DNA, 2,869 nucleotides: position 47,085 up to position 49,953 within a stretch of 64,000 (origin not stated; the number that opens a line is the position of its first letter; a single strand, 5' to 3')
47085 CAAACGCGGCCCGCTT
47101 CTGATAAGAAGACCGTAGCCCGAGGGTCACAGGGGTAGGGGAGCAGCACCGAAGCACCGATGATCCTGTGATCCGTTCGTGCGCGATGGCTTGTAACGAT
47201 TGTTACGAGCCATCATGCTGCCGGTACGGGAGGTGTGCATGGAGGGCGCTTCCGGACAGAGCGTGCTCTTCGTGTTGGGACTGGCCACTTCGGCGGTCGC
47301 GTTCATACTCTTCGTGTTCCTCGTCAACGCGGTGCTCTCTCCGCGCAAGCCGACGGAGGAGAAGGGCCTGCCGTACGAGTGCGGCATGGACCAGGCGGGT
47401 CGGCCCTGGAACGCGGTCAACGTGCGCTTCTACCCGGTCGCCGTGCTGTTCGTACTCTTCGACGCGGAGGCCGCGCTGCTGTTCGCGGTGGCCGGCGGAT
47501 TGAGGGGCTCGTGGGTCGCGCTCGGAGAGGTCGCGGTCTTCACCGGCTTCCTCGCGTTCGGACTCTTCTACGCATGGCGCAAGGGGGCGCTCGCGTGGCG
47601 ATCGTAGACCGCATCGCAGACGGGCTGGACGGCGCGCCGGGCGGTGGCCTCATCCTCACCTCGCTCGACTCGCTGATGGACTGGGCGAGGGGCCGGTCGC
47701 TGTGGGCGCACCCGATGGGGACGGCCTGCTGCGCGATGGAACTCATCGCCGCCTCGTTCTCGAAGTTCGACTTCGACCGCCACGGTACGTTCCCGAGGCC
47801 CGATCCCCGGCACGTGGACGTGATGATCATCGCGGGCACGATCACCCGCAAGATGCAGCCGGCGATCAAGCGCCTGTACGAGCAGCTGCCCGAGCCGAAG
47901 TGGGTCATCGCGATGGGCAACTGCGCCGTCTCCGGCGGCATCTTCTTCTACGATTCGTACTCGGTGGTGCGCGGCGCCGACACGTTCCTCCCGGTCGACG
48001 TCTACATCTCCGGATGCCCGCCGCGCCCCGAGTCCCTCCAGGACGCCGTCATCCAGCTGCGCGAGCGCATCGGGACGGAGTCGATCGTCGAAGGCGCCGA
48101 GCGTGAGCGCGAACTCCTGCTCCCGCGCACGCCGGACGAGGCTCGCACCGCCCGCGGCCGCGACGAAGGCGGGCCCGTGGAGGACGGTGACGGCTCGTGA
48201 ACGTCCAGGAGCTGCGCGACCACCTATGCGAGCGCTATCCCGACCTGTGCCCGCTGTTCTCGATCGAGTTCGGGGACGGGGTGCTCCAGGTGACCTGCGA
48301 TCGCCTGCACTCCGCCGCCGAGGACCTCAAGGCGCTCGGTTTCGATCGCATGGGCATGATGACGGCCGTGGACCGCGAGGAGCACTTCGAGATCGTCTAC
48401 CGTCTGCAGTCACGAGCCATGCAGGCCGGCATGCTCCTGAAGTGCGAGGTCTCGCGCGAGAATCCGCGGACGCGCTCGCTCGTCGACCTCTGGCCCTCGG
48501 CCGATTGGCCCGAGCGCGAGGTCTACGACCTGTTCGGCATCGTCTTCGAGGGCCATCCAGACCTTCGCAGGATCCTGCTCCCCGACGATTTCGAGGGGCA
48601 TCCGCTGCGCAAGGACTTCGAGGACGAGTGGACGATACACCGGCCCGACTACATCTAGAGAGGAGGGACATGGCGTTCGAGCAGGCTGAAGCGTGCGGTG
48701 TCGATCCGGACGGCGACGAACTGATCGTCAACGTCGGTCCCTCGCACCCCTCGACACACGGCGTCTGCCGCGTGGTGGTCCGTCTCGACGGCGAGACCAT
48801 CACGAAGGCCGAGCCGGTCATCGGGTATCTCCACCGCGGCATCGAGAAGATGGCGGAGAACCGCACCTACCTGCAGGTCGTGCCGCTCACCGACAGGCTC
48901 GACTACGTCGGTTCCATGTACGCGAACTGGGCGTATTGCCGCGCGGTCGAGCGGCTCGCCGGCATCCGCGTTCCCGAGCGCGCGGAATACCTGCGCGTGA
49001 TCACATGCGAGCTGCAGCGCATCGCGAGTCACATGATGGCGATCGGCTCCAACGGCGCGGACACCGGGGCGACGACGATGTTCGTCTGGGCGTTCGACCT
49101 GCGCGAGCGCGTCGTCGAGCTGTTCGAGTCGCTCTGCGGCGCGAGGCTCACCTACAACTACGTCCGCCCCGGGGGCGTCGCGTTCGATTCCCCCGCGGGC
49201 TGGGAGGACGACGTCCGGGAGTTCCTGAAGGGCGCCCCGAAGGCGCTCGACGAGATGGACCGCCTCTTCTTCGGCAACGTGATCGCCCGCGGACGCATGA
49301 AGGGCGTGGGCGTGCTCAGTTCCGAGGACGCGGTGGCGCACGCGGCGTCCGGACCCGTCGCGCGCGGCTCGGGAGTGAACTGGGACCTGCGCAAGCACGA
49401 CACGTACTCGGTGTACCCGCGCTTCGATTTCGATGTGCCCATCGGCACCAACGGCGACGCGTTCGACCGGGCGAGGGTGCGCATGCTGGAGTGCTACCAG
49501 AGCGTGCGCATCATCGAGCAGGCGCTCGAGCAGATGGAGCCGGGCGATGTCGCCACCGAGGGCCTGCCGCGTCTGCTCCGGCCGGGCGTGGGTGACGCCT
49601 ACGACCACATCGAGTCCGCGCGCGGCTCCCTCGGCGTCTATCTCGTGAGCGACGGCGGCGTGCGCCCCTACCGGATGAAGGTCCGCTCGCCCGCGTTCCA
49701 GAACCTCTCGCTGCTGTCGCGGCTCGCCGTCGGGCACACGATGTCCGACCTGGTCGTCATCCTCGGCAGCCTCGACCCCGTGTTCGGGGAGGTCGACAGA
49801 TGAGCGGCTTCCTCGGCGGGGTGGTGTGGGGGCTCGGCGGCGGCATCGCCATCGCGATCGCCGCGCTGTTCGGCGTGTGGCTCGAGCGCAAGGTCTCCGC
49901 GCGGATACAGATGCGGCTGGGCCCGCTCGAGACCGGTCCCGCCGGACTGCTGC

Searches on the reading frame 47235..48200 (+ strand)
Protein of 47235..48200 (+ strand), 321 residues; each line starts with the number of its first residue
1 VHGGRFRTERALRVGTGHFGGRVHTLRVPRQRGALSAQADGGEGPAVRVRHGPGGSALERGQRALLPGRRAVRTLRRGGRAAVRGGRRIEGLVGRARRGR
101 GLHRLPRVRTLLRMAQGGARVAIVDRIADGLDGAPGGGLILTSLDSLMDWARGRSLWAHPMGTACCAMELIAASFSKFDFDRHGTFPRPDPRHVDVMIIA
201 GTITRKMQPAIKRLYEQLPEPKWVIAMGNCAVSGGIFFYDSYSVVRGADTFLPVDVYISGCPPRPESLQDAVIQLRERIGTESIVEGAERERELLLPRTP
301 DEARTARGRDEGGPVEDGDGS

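Call 3: search_protein_families(library=pfam, proteins=[window:47235-48200:+], max_evalue=0.001)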
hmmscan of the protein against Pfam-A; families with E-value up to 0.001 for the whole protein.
window:47235-48200:+ (321 aa): 1 family
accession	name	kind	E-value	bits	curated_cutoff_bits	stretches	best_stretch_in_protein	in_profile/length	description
PF01058.29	Oxidored_q6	-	8.3e-29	100.3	27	1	165-274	1-127/128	NADH ubiquinone oxidoreductase, 20 Kd subunit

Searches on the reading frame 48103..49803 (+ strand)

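Call 3: search_protein_families(library=pfam, proteins=[window:48103-49803:+], max_evalue=0.001)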
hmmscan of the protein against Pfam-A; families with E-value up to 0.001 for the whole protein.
window:48103-49803:+ (566 aa): 1 family
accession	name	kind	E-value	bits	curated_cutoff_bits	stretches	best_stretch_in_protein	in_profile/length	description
PF00346.24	Complex1_49kDa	-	4.5e-90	301.8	24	2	320-486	1-167/271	Respiratory-chain NADH dehydrogenase, 49 Kd subunit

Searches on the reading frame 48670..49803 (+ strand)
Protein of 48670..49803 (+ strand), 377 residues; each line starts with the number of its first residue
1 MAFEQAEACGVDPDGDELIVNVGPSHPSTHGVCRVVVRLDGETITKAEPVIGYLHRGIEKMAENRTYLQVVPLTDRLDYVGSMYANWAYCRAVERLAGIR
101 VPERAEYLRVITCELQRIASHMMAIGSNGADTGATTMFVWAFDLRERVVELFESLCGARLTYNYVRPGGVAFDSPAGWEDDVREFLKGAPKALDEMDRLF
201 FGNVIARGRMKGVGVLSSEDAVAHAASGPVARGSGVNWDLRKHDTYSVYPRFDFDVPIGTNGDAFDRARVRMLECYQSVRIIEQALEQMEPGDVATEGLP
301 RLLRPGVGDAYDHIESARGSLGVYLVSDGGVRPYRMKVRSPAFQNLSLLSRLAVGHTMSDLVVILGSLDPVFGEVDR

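Call 70: search_protein_families(library=ncbifam, proteins=[window:48670-49803:+], max_evalue=0.00001)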
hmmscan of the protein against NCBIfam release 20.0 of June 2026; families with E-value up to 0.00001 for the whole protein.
window:48670-49803:+ (377 aa): 8 families
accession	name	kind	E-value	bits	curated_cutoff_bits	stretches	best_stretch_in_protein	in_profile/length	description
NF008974.0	PRK12322.1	equivalog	1e-147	491.9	522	1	16-377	5-366/366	NADH-quinone oxidoreductase subunit D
NF004739.1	PRK06075.1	equivalog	1.3e-141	471.8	360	2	19-297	2-280/384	NADH-quinone oxidoreductase subunit D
TIGR01962.1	NuoD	equivalog_domain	1.2e-134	449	459.35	2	17-296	2-281/386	NADH dehydrogenase (quinone) subunit D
NF005649.0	PRK07415.1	equivalog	2.2e-107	359.5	583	2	15-293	8-287/394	NAD(P)H-quinone oxidoreductase subunit H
NF009808.0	PRK13292.1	equivalog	1.2e-105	354.1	1156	2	12-295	402-685/791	NADH-quinone oxidoreductase subunit B/C/D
NF008728.0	PRK11742.1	equivalog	1.3e-105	354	840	2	15-295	212-492/598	NADH-quinone oxidoreductase subunit C/D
NF040602.1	F420_dehyd_FpoD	exception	4.5e-104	348.4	600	1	15-377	5-372/372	F420H2 dehydrogenase subunit FpoD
NF033181.1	NiFeSe_hydrog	equivalog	1.8e-06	27.1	600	0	31-123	14-105/507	nickel-dependent hydrogenase large subunit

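Call 72: find_homologous_proteins(query=window:48670-49803:+, max_evalue=1e-80)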
Query window:48670-49803:+ (377 aa): 7763 proteins with E <= 1e-80 among 8000 candidates; the best 120 are listed.
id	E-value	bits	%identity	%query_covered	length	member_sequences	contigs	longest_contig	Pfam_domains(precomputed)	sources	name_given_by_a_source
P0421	1.1e-253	859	100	100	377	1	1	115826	PF00346.25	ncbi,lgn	-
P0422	1.8e-212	723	83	100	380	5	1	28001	PF00346.25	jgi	jgi:NADH-quinone oxidoreductase subunit D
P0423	2.5e-205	700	83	96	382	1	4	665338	PF00346.25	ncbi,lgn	ncbi:MAG: NADH-quinone oxidoreductase subunit NuoD [Coriobacteriia bacterium]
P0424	3.9e-203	692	80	99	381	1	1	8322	PF00346.25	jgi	jgi:NADH-quinone oxidoreductase subunit D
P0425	6.3e-203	692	82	97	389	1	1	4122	PF00346.25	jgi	jgi:NADH-quinone oxidoreductase subunit D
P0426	6.3e-203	692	82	96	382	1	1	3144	PF00346.25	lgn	-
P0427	1.5e-201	687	81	97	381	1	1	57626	PF00346.25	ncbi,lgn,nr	ncbi:MAG: NADH-quinone oxidoreductase subunit D [Coriobacteriia bacterium]|nr:NADH-quinone oxidoredu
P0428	1.7e-201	687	83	96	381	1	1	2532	PF00346.25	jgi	jgi:NADH-quinone oxidoreductase subunit D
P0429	3.7e-201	686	82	97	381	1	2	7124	PF00346.25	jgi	-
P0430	3.7e-201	686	82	97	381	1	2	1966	PF00346.25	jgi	jgi:NADH-quinone oxidoreductase subunit D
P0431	4.4e-201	686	82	97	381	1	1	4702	PF00346.25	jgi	jgi:NADH-quinone oxidoreductase subunit D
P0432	4.9e-201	686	80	100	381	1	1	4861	PF00346.25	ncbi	-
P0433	5.2e-201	685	82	97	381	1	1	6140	PF00346.25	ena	-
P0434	5.3e-201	685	82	97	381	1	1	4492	PF00346.25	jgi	jgi:NADH-quinone oxidoreductase subunit D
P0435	6.7e-201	685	83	96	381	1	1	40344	PF00346.25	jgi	-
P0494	2.3e-194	664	79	97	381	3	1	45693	PF00346.25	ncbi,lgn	ncbi:MAG: NADH-quinone oxidoreductase subunit D [Anaerosomatales bacterium]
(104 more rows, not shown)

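Call 73: find_encoding_contigs(protein=P0494, flank=6000, max_places=1)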
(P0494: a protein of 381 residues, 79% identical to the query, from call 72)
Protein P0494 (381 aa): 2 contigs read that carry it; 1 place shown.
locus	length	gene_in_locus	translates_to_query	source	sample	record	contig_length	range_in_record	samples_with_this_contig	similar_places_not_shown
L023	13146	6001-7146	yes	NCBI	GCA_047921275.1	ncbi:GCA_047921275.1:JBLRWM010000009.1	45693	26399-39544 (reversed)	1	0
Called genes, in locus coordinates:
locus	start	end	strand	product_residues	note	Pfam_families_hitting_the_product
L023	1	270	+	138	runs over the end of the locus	-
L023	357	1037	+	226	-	PF01810:LysE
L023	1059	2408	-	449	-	PF00890:FAD_binding_2 (weak), PF01266:DAO, PF07992:Pyr_redox_2, PF12831:FAD_oxidored (weak), PF13450:NAD_binding_8 (weak), PF13738:Pyr_redox_3 (weak), PF00070:Pyr_redox, PF02852:Pyr_redox_dim, +4 more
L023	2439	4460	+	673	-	PF00005:ABC_tran, PF02463:SMC_N (faint), PF05496:RuvB_N (faint), PF13555:AAA_29 (faint), PF05729:NACHT (faint), PF12848:ABC_tran_Xtn, PF00005:ABC_tran, PF16326:ABC_tran_CTD, +4 more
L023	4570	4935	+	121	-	PF00507:Oxidored_q4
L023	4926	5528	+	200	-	PF01058:Oxidored_q6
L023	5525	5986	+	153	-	PF00329:Complex1_30kDa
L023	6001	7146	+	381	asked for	PF00346:Complex1_49kDa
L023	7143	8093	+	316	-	PF00146:NADHdh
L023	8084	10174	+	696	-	PF14691:Fer4_20, PF13738:Pyr_redox_3 (faint), PF00070:Pyr_redox (faint), PF01266:DAO (weak), PF07992:Pyr_redox_2, PF13450:NAD_binding_8, PF12838:Fer4_7, PF00037:Fer4 (weak)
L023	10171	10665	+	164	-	PF00499:Oxidored_q3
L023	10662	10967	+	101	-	PF00420:Oxidored_q2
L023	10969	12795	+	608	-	PF00662:Proton_antipo_N, PF00361:Proton_antipo_M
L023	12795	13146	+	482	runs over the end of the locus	PF00361:Proton_antipo_M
